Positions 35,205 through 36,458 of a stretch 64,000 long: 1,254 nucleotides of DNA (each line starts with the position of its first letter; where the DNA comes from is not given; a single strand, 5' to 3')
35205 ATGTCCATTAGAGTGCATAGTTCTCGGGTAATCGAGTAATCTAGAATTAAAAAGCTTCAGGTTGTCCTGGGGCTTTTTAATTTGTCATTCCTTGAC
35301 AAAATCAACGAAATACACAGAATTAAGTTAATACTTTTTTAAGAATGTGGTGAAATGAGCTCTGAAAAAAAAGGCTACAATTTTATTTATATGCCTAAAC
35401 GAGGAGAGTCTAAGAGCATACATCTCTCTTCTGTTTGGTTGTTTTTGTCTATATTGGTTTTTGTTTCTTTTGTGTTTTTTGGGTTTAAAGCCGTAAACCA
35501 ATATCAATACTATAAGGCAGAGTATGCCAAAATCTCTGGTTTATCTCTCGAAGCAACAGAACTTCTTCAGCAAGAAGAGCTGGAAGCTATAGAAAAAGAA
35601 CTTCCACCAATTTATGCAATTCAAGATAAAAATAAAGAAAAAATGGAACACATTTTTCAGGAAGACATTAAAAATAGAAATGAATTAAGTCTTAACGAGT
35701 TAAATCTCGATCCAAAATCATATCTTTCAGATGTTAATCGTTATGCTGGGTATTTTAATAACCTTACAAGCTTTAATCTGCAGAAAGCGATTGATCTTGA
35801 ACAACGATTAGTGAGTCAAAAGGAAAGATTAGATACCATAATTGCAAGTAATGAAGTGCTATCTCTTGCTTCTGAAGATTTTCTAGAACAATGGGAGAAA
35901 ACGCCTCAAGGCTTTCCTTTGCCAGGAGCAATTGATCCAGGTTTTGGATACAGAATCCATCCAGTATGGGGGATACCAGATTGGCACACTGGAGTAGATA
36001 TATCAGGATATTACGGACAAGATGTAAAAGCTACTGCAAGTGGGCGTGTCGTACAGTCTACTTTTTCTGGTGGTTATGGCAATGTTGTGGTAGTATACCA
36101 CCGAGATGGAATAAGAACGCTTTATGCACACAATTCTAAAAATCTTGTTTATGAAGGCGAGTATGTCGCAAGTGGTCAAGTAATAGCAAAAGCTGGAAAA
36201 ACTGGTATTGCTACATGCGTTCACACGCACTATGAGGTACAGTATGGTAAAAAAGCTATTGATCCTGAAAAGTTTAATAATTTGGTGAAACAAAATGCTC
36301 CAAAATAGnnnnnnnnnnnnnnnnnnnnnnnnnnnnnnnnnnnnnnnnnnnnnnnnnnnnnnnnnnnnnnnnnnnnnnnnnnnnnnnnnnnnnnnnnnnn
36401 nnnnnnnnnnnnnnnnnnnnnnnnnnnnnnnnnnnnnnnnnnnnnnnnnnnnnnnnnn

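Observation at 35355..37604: Csd1/Csd2/CcmA-like cell-shape module: active M23, degenerate M23 and bactofilin in one operon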

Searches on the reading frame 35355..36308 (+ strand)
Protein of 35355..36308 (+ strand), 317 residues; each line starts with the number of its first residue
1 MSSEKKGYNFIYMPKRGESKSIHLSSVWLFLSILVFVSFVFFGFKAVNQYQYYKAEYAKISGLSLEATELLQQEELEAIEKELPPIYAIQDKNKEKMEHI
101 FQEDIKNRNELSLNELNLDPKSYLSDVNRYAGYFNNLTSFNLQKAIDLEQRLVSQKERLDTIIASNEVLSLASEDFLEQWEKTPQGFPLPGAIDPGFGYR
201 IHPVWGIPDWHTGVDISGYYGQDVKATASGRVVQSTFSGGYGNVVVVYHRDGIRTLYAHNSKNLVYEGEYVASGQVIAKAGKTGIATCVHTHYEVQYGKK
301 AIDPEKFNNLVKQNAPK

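Call 3: search_protein_families(library=pfam, proteins=[window:35355-36308:+], max_evalue=0.1)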
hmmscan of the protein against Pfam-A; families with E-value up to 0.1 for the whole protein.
window:35355-36308:+ (317 aa): 2 families
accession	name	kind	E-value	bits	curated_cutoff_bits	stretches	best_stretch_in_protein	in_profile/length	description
PF01551.29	Peptidase_M23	-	1.9e-26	92.5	28.7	1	211-304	3-96/96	Peptidase family M23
PF13375.12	RnfC_N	-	0.094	13.2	25.6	0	260-291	41-71/101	RnfC Barrel sandwich hybrid domain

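Call 4: search_protein_families(library=ncbifam, proteins=[window:35355-36308:+], max_evalue=0.1)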
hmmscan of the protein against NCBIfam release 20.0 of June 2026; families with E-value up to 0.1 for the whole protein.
window:35355-36308:+ (317 aa): 14 families
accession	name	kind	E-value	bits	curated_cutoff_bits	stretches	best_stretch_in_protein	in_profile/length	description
NF008123.1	PRK10871.1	equivalog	1.3e-19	70.8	311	1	212-307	266-361/365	murein hydrolase activator NlpD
NF040883.1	amid_act_ActS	equivalog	7.5e-19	68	375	1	212-307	137-232/242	amidase activator ActS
NF052336.1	PdgHdaseHSB100310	equivalog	9.8e-19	67.8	500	1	188-304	38-151/316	peptidoglycan hydrolase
NF052529.1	PG_M23_Pgp6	exception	1.1e-15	57.3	600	1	210-305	334-429/452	peptidoglycan metallopeptidase Pgp6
NF008652.0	PRK11649.1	equivalog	2e-15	56.5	341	1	199-304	301-406/439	murein DD-endopeptidase MepM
NF053825.1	PdgNdpepShyA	equivalog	5.9e-15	54.9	700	1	199-308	284-393/425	peptidoglycan DD-endopeptidase ShyA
NF052530.1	Heli_ShapePgp3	exception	6.3e-15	55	300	1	207-311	163-267/270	peptidoglycan metallopeptidase Pgp3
NF053738.1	S2SprSpoIIQBc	equivalog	1.2e-14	54.5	250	1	212-308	123-223/232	stage II sporulation protein SpoIIQ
NF008644.1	PRK11637.1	equivalog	1.2e-12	47.5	270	1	188-305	267-380/385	murein hydrolase activator EnvC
NF041208.1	celldiv_DipM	equivalog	3.9e-12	46.1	740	1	211-307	319-416/419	cell division endopeptidase DipM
NF050804.1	CellDivDipMCaul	equivalog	1.3e-10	40.7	900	1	210-301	527-619/634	cell division endopeptidase DipM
NF053824.1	PdgNdpepShyC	equivalog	3.1e-10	39.5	700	1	200-295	285-380/429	peptidoglycan DD-endopeptidase ShyC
NF047755.1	LIC_10271_M23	exception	4.5e-07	29.8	180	1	211-305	117-206/207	LIC_10271 family cell wall hydrolase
NF047657.1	CellWlHdaseLepto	equivalog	5.8e-05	22.7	400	1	211-305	128-217/221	hypothetical protein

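Call 5: find_encoding_contigs(protein=window:35355-36308:+, flank=6000, max_places=6)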
Protein window:35355-36308:+ (317 aa): 2 contigs read that carry it; 2 places shown.
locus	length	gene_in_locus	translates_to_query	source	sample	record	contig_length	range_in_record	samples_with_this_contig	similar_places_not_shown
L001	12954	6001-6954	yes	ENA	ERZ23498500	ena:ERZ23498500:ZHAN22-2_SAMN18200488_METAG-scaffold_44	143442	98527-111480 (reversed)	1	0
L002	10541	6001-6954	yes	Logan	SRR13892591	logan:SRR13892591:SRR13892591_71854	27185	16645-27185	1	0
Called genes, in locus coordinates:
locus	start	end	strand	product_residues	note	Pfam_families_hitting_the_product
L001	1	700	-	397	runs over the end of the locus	PF00155:Aminotran_1_2, PF01053:Cys_Met_Meta_PP (weak)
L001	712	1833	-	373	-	PF01571:GCV_T, PF08669:GCV_T_C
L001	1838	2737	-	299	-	PF13292:DXP_synthase_N, PF00456:Transketolase_N, PF00676:E1_dh (weak)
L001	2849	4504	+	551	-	-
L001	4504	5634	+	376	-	PF13458:Peripla_BP_6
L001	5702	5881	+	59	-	PF12797:Fer4_2 (weak), PF14697:Fer4_21, PF00037:Fer4, PF13237:Fer4_10, PF12838:Fer4_7, PF13187:Fer4_9, PF12797:Fer4_2 (weak), PF00037:Fer4 (weak), +5 more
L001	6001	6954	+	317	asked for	PF01551:Peptidase_M23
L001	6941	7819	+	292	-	PF01551:Peptidase_M23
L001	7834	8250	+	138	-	PF04519:Bactofilin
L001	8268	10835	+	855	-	PF17936:Big_6 (faint), PF13360:PQQ_2, PF13570:Beta-prop_ACSF4 (faint), PF13360:PQQ_2, PF09136:Glucodextran_B, PF07833:Cu_amine_oxidN1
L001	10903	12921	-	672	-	PF22745:Nlig-Ia, PF01653:DNA_ligase_aden, PF03120:OB_DNA_ligase, PF03119:DNA_ligase_ZBD (weak), PF12826:HHH_2, PF14520:HHH_5, PF00533:BRCT, PF12738:PTCB-BRCT, +1 more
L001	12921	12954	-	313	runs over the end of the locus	PF02779:Transket_pyr, PF22613:Transketolase_C_1 (weak), PF02780:Transketolase_C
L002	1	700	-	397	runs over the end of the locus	PF00155:Aminotran_1_2, PF01053:Cys_Met_Meta_PP (weak)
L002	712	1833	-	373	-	PF01571:GCV_T, PF08669:GCV_T_C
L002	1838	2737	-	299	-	PF13292:DXP_synthase_N, PF00456:Transketolase_N, PF00676:E1_dh (weak)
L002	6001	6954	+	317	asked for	PF01551:Peptidase_M23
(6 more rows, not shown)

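Call 6: search_solved_structures(query=window:35355-36308:+, max_evalue=0.001, show_alignments=3)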
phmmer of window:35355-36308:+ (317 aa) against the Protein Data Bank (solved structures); distinct sequences matched with E-value up to 0.001: 38.
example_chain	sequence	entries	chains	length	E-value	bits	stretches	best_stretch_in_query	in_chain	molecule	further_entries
5j1l_A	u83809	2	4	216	3.5e-23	85.6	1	184-308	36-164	ToxR-activated gene (TagE)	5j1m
6muk_A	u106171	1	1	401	2e-18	69.9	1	193-304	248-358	Peptidase M23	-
3slu_A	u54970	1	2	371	2.3e-18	69.7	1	193-304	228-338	M23 peptidase domain protein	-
4rny_A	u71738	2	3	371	1.3e-13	54.1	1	196-307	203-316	Conserved hypothetical secreted protein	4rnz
4qp5_A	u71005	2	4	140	3.6e-13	52.7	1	195-295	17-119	Lysostaphin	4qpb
5nmy_A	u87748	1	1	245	1.1e-12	51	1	195-295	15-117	Lysostaphin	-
4lxc_A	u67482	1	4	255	1.2e-12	50.9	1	195-295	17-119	Lysostaphin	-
2gu1_A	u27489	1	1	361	1.4e-12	50.7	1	193-307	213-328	Zinc peptidase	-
8tzk_E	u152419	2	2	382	1.5e-12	50.6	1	176-306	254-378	Peptidase M23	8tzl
9gy1_A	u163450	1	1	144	4.1e-12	49.2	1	189-305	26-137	Peptidase, M23 family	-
6rk4_A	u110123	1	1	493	5.5e-12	48.8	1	195-295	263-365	Lysostaphin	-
4bh5_A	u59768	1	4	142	1.4e-11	47.4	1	210-306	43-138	MUREIN HYDROLASE ACTIVATOR ENVC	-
8c0j_B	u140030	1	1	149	2.5e-11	46.6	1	210-306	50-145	Murein hydrolase activator EnvC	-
6ue4_A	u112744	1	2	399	3.6e-11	46.1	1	199-316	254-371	ShyA endopeptidase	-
6u2a_A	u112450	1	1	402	3.6e-11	46.1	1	199-316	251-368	ShyA endopeptidase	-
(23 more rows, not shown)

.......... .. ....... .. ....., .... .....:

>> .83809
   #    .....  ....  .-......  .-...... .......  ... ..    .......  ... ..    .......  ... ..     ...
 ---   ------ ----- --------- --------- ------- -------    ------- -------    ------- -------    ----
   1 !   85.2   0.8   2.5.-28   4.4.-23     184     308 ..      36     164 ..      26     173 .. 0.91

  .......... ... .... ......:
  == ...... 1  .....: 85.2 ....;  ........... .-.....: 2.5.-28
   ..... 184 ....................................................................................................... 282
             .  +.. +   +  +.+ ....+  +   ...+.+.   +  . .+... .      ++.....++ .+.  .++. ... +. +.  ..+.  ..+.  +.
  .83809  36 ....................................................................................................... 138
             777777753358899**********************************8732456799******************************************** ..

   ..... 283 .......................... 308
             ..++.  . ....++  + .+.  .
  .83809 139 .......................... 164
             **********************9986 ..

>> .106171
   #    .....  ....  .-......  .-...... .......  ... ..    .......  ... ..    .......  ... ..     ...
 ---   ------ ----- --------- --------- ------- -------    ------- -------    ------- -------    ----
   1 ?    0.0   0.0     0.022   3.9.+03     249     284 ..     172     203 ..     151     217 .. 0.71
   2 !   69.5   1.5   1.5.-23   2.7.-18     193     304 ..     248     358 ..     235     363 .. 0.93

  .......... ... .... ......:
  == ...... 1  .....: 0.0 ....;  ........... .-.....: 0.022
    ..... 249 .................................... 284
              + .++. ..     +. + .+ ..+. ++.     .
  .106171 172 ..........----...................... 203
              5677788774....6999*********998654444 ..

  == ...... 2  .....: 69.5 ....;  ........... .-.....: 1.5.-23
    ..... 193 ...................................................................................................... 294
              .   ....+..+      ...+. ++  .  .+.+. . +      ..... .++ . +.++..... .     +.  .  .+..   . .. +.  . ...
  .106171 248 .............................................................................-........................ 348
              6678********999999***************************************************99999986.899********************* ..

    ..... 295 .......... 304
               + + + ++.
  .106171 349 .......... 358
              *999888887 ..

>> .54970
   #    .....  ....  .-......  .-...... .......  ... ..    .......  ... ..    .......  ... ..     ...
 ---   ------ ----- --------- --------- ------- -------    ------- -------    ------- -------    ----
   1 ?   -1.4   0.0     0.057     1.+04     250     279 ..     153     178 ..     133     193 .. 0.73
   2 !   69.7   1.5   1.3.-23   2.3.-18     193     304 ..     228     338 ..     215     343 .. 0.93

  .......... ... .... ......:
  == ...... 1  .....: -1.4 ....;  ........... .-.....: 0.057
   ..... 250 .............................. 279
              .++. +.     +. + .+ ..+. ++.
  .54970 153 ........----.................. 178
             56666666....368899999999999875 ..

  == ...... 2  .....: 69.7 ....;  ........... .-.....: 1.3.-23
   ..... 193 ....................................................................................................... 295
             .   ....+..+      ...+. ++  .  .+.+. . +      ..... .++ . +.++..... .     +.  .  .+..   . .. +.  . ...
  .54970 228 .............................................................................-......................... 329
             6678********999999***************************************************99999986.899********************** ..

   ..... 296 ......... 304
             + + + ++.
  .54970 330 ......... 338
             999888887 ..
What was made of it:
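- On H. pylori Csd1/Csd2/CcmA locus: 5j1l_A is the best PDB sequence hit (3.5e-23, call 6).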

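Call 32: find_homologous_proteins(query=window:35355-36308:+, max_evalue=1e-10)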
Query window:35355-36308:+ (317 aa): 280 proteins with E <= 1e-10 among 3346 candidates; the best 120 are listed.
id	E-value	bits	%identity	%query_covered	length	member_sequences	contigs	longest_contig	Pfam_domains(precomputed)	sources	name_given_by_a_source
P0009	5.9e-211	717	100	100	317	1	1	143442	PF01551.30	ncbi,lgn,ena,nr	ncbi:MAG: M23 family metallopeptidase [Caldisericia bacterium]|nr:M23 family metallopeptidase [Caldi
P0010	7.9e-147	507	67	100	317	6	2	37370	PF01551.30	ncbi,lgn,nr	ncbi:MAG: M23 family metallopeptidase [Caldisericia bacterium]|nr:M23 family metallopeptidase [Caldi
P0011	1.2e-145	503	66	100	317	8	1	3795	PF01551.30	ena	-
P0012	1.1e-135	470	64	100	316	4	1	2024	PF01551.30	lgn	-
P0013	1.2e-109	384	80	62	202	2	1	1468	PF01551.30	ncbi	-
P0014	4.9e-64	235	43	91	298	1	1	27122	PF01551.30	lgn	-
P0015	4.2e-62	228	40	97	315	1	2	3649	PF01551.30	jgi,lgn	-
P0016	6.4e-61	224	38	99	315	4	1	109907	PF01551.30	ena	-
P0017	1.1e-60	224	38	99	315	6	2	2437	PF01551.30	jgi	jgi:murein DD-endopeptidase MepM/ murein hydrolase activator NlpD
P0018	4.3e-60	222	38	99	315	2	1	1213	PF01551.30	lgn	-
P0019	5.5e-32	129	49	43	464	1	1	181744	PF01551.30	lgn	-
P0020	1.0e-30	125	50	42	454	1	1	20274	PF01551.30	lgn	-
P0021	1.4e-29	121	43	40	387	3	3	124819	PF13375.13,PF01551.30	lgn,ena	-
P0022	2.0e-29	121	46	30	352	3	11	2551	PF13375.13,PF01551.30,PF00364.29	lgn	-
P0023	3.4e-29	120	43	38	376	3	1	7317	PF01551.30,PF00364.29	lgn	-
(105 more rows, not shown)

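Call 34: find_encoding_contigs(protein=P0016, flank=6000, max_places=2)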
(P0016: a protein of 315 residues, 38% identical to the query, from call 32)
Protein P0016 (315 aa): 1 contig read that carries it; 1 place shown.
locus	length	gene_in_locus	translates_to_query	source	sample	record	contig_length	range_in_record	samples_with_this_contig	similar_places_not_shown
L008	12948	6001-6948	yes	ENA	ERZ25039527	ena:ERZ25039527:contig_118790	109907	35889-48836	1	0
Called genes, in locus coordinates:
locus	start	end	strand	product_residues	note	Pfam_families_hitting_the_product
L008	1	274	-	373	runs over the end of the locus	PF01571:GCV_T, PF08669:GCV_T_C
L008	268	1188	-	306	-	PF13292:DXP_synthase_N (weak), PF00456:Transketolase_N, PF00676:E1_dh (weak)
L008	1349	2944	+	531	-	-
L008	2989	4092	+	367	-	PF13458:Peripla_BP_6 (weak)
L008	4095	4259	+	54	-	PF00266:Aminotran_5 (weak)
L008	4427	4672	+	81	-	PF00266:Aminotran_5, PF01041:DegT_DnrJ_EryC1 (weak), PF01212:Beta_elim_lyase (weak)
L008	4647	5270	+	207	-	PF00266:Aminotran_5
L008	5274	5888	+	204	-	PF01592:NifU_N, PF25160:LdpA_Fe-S-bd (faint), PF12797:Fer4_2 (faint), PF17179:Fer4_22 (faint), PF13237:Fer4_10, PF14697:Fer4_21, PF00037:Fer4 (weak), PF12838:Fer4_7 (weak), +2 more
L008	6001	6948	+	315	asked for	PF01551:Peptidase_M23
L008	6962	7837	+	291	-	PF01551:Peptidase_M23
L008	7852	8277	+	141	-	PF04519:Bactofilin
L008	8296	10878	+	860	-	PF01011:PQQ (faint), PF25293:Beta-prop_EMC1_N (faint), PF13570:Beta-prop_ACSF4 (weak), PF13360:PQQ_2, PF09136:Glucodextran_B (weak), PF07833:Cu_amine_oxidN1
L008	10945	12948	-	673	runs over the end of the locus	PF22745:Nlig-Ia, PF01653:DNA_ligase_aden, PF03120:OB_DNA_ligase, PF03119:DNA_ligase_ZBD, PF12826:HHH_2, PF14520:HHH_5 (weak), PF00533:BRCT, PF12738:PTCB-BRCT (weak), +1 more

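Call 35: find_encoding_contigs(protein=P0014, flank=6000, max_places=2)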
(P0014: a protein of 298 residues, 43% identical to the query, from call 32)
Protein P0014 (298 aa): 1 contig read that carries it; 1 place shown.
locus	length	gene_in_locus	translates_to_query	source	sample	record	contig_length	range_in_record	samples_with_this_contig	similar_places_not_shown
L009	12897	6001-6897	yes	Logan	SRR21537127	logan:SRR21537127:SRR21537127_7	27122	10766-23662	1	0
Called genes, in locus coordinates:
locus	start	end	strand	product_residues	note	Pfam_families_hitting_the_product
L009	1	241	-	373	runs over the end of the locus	PF01571:GCV_T, PF08669:GCV_T_C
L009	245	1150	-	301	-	PF13292:DXP_synthase_N, PF00456:Transketolase_N, PF00676:E1_dh (weak), PF02775:TPP_enzyme_C (weak)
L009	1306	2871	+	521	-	-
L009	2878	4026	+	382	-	PF13458:Peripla_BP_6, PF01094:ANF_receptor (faint)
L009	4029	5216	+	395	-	PF00266:Aminotran_5, PF01212:Beta_elim_lyase, PF01041:DegT_DnrJ_EryC1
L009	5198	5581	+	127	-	PF01592:NifU_N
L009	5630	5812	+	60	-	PF12797:Fer4_2 (weak), PF25160:LdpA_Fe-S-bd (faint), PF00037:Fer4, PF13237:Fer4_10, PF14697:Fer4_21, PF12838:Fer4_7, PF13187:Fer4_9 (weak), PF00037:Fer4 (weak), +4 more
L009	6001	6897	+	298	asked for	PF01551:Peptidase_M23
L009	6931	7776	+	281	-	PF01551:Peptidase_M23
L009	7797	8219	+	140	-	PF04519:Bactofilin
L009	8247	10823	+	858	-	PF13360:PQQ_2, PF13570:Beta-prop_ACSF4 (faint), PF09136:Glucodextran_B (weak), PF07833:Cu_amine_oxidN1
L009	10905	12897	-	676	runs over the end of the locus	PF22745:Nlig-Ia, PF01653:DNA_ligase_aden, PF03120:OB_DNA_ligase, PF03119:DNA_ligase_ZBD, PF12826:HHH_2, PF14520:HHH_5, PF00533:BRCT, PF12738:PTCB-BRCT, +1 more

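Call 75: predict_structure(alignment_id=A7)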
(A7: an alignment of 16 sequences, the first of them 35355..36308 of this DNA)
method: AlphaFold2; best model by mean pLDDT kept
length: 317 residues; sequences in the alignment: 16
mean_pLDDT: 80.6   pTM: 0.55
mean pLDDT of the five models: 80.6, 79.5, 78.2, 76.2, 72.8
residues with pLDDT >= 90: 116; 70-90: 139; 50-70: 55; < 50: 7
segments of 3 or more residues with pLDDT < 50: 1-3, 126-128
pLDDT, mean of each block of 10 residues (from residue 1): 56 71 79 92 89 72 64 73 75 76 73 59 52 52 71 76 76 81 93 88 83 94 97 96 97 96 97 97 93 94 91 73
secondary structure, 60 per line:
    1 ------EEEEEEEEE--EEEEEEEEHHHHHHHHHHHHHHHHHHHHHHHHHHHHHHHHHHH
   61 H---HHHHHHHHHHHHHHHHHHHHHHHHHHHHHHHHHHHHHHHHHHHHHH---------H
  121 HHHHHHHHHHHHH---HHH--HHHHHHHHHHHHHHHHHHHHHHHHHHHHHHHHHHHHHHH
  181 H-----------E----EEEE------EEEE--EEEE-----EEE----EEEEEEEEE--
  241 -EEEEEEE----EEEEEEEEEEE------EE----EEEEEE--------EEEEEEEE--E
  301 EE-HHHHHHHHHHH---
elements in order: E7-15 E18-25 H26-61 H65-110 H120-133 H142-181 E198-201 E208-211 E214-217 E223-225 E230-238 E242-248 E253-263 E276-281 E290-297 E300-302 H304-314
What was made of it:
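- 35355..36308 (+): ORF1, 317 aa: an LmdC/Csd1-like bitopic M23 endopeptidase predicted to be active. Cytoplasmic beta-hairpin at residues 7-25 (nt 35373-35429), TM helix from residue 26, periplasmic helices 65-181, LytM domain 198-302 (nt 35946-36260). Call 75: AF2 mean pLDDT 80.6, LytM domain 93-97.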

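Call 77: fold_search(model_id=the predicted structure, library=pdb)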
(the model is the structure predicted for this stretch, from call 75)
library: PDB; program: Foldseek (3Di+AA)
matches with E <= 10: 323; with E <= 0.001: 66
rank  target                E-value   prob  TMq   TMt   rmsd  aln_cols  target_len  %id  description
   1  8tzl_E                1.0e-13  1.00  0.36  0.33  39.6       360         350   19  Cryo-EM structure of Vibrio cholerae FtsE/FtsX/EnvC complex, full-length (released 2023-12-20)
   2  5j1l_C                1.7e-12  1.00  0.36  0.70   2.0       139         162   34  Crystal structure of Csd1-Csd2 dimer I (released 2016-10-19)
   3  3slu_A                4.5e-12  1.00  0.35  0.32   2.7       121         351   37  Crystal structure of NMB0315 (released 2012-02-01)
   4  6tpi_A                5.4e-12  1.00  0.36  0.31  25.4       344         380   17  EnvC bound to the FtsX periplasmic domain (released 2020-11-04)
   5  4bh5_A                9.0e-12  1.00  0.36  0.86   2.8       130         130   32  LytM domain of EnvC, an activator of cell wall amidases in Escherichia coli (released 2013-07-03)
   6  5j1m_C                1.1e-11  1.00  0.34  0.65   4.5       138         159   35  Crystal structure of Csd1-Csd2 dimer II (released 2016-10-19)
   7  6muk                  1.1e-11  1.00  0.35  0.31   5.4       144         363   31  1.93 Angstrom Resolution Crystal Structure of Peptidase M23 from Neisseria gonorrhoeae. (released 2018-10-31)
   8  3slu_B                1.3e-11  1.00  0.37  0.33   3.1       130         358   37  Crystal structure of NMB0315 (released 2012-02-01)
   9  7qrl_A                1.6e-11  1.00  0.36  0.77   4.8       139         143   27  LytM domain of DipM, a coordinator of a complex net of autolysins in Caulobacter crescentus (released 2023-06-21)
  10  6ue4_B                1.7e-11  1.00  0.35  0.31   7.3       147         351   28  ShyA Endopeptidase from Vibrio cholerae (Closed form) (released 2020-05-27)
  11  8c0j_B                2.3e-11  1.00  0.36  0.85   2.8       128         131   30  Structure of AmiB enzymatic domain bound to the EnvC LytM domain (released 2023-06-14)
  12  5j1l_D                3.2e-11  1.00  0.38  0.66   2.9       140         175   28  Crystal structure of Csd1-Csd2 dimer I (released 2016-10-19)
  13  5j1l_A                3.2e-11  1.00  0.34  0.66   6.8       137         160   34  Crystal structure of Csd1-Csd2 dimer I (released 2016-10-19)
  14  5j1l_B                3.4e-11  1.00  0.36  0.61   2.8       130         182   32  Crystal structure of Csd1-Csd2 dimer I (released 2016-10-19)
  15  5j1m_B                3.6e-11  1.00  0.36  0.63   2.8       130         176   29  Crystal structure of Csd1-Csd2 dimer II (released 2016-10-19)
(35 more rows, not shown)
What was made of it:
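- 35355..36308 (+): Call 77: Csd1 chain 5j1l_C at rmsd 2.0 A.
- On H. pylori Csd1/Csd2/CcmA locus: 5j1l_C aligns at rmsd 2.0 A with 34% identity (call 77).
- ORF1's best solved relative is Csd1 (calls 6, 77).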
